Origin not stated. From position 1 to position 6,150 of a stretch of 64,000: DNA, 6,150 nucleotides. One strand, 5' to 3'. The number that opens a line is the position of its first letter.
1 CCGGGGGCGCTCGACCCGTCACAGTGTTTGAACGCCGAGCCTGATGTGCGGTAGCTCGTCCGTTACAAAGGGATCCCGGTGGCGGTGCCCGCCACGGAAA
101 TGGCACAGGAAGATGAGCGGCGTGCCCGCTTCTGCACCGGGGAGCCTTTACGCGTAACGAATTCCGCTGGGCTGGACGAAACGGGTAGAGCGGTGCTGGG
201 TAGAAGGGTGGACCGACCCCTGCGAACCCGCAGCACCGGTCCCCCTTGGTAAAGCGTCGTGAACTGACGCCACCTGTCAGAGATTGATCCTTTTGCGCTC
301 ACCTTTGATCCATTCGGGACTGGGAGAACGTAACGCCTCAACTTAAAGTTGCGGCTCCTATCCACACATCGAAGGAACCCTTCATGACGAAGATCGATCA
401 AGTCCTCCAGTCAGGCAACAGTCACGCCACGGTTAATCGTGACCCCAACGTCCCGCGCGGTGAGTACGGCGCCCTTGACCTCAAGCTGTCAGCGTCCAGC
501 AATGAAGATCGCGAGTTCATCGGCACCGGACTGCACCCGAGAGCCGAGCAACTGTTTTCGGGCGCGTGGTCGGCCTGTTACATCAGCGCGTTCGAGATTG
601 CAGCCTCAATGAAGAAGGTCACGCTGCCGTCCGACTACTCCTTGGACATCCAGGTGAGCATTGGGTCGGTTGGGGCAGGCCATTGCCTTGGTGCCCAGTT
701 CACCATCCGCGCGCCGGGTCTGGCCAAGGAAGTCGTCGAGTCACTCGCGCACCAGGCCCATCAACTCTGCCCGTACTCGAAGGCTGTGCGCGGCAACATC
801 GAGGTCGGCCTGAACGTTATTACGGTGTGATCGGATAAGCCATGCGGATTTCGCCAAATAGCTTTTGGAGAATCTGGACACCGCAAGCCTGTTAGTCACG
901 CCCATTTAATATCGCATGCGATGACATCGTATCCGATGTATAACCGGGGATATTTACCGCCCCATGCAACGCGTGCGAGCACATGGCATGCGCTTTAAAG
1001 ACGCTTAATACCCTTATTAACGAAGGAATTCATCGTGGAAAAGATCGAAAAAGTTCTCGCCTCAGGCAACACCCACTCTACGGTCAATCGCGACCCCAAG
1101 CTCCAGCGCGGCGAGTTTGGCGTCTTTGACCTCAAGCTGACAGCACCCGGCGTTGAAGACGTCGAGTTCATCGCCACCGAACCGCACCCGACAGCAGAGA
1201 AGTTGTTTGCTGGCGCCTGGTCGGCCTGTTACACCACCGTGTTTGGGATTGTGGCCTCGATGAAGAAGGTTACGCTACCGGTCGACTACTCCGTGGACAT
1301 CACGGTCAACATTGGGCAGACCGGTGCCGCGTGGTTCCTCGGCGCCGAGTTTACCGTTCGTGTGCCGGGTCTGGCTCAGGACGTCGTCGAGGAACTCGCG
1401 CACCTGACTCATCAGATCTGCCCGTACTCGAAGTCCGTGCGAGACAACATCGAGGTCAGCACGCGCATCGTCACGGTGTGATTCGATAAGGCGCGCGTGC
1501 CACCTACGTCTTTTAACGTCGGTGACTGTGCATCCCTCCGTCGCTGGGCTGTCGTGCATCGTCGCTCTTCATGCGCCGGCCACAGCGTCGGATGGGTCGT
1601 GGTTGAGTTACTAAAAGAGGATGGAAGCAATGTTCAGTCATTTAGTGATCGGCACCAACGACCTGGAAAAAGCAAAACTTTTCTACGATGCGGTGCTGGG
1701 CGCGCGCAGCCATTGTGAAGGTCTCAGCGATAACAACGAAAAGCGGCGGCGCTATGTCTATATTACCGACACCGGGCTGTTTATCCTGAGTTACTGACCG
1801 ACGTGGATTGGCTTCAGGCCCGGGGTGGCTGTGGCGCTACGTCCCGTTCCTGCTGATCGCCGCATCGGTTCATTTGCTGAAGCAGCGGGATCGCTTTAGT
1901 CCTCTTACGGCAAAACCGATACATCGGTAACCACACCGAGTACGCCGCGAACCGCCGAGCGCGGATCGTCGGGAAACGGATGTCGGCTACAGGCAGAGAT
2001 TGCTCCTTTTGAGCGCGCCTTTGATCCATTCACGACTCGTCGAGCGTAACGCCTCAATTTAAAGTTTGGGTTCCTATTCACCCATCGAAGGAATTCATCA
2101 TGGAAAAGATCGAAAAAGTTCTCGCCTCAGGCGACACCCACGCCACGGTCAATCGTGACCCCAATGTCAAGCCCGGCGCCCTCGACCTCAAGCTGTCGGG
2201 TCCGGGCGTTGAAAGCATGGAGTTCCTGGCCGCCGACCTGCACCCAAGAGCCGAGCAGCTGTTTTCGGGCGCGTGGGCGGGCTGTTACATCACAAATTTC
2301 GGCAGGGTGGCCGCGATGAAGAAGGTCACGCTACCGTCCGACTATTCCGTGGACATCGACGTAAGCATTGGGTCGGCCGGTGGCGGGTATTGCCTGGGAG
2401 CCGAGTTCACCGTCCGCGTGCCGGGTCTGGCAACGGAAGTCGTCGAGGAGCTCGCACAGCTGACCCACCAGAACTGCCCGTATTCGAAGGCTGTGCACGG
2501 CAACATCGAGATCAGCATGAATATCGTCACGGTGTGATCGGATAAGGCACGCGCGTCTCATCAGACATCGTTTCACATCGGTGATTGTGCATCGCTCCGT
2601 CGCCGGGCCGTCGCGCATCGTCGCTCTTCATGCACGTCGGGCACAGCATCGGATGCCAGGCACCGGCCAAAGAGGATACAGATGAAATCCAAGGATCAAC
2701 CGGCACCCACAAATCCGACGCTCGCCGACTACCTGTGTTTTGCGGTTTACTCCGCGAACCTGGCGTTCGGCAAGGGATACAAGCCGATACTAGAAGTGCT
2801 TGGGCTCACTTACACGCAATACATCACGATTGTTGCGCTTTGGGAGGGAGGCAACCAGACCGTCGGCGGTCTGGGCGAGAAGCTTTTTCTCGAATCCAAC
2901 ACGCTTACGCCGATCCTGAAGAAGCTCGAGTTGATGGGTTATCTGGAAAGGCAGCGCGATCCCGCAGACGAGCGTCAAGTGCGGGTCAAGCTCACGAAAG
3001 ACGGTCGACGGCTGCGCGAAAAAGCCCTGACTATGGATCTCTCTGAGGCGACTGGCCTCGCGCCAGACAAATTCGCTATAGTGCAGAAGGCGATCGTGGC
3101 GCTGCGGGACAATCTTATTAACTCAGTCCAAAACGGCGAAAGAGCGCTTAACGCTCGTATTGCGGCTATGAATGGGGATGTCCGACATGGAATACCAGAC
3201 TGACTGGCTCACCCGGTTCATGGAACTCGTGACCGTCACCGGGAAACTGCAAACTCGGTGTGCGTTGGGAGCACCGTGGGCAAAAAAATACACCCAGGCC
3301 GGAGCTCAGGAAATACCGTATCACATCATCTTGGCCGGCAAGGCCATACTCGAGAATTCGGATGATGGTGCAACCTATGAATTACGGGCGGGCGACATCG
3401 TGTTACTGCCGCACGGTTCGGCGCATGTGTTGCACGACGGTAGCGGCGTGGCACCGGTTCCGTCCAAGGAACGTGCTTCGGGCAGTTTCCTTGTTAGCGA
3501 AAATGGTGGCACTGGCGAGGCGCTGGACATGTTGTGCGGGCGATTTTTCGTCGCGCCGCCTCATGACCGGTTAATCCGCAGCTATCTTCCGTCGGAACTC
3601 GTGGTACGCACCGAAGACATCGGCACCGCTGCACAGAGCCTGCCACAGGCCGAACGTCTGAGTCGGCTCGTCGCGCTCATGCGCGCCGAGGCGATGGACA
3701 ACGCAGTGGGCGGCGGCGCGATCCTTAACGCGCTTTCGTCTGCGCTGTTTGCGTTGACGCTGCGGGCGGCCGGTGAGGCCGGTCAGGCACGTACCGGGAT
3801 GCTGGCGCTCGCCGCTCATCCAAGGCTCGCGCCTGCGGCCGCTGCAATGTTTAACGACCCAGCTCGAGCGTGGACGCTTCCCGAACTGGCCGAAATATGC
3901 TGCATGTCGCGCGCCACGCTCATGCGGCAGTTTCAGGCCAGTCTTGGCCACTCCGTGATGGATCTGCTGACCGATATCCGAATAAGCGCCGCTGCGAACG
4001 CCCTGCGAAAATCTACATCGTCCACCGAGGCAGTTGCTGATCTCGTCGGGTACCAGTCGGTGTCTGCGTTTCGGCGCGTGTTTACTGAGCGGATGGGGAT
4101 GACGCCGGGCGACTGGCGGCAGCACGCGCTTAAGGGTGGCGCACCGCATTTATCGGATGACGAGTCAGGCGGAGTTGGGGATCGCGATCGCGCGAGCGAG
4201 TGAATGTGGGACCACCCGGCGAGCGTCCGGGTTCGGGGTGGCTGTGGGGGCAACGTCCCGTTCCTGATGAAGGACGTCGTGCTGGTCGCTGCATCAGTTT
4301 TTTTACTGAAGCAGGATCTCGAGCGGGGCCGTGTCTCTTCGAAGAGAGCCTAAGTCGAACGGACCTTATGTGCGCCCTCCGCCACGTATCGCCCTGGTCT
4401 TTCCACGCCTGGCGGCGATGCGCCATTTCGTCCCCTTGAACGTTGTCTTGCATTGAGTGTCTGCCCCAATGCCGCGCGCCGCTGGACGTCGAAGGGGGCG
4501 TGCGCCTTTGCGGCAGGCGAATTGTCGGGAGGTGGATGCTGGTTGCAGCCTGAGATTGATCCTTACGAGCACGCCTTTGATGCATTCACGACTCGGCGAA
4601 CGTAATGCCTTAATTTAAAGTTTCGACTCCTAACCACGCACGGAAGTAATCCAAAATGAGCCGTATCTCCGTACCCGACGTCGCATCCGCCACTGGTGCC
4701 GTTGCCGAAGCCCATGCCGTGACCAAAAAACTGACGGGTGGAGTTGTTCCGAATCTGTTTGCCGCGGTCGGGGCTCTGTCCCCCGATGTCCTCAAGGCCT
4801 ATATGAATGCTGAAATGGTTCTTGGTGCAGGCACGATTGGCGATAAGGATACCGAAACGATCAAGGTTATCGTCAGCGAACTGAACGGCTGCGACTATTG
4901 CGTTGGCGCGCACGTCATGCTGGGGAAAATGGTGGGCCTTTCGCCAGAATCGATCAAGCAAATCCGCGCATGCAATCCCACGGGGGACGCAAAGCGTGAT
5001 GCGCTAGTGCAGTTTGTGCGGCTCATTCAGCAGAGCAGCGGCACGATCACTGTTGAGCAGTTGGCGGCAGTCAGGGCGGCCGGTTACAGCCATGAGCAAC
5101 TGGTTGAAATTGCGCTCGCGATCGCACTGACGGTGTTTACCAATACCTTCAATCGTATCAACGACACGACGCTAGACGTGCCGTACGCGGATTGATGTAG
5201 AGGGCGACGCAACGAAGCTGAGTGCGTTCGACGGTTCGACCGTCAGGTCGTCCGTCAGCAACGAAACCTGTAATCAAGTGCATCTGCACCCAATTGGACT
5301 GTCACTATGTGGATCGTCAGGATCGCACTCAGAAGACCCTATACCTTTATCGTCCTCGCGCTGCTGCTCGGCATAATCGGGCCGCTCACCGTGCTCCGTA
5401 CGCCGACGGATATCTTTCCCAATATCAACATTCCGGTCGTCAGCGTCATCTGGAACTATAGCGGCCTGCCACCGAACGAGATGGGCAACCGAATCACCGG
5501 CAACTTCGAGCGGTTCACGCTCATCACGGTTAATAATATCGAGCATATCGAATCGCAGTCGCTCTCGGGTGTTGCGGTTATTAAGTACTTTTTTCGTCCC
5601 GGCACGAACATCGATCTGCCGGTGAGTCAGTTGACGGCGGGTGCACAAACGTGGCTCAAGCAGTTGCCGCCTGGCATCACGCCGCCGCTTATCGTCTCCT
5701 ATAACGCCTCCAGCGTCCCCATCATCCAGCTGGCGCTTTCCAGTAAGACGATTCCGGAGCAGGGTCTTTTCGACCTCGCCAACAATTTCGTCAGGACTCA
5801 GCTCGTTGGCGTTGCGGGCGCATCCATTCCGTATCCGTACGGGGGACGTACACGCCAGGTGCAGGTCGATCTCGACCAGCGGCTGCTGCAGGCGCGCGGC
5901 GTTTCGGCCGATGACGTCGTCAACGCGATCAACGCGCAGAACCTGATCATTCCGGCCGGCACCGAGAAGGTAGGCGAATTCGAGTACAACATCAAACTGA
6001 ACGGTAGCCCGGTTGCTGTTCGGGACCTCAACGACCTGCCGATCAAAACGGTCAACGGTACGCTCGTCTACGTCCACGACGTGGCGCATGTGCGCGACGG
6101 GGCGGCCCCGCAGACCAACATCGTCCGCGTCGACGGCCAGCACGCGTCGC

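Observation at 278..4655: Triplicated 106-nt upstream cassette with 21-bp-spaced TTGATCC direct repeats links two ohr paralogs and an ahpD-like/RND operon to one unidentified input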

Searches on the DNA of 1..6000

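Call 28: search_rna_families(source=window, start=1, end=6000, threshold=evalue, max_evalue=1)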
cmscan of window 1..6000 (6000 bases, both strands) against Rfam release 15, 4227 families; matches with E-value up to 1: 0.
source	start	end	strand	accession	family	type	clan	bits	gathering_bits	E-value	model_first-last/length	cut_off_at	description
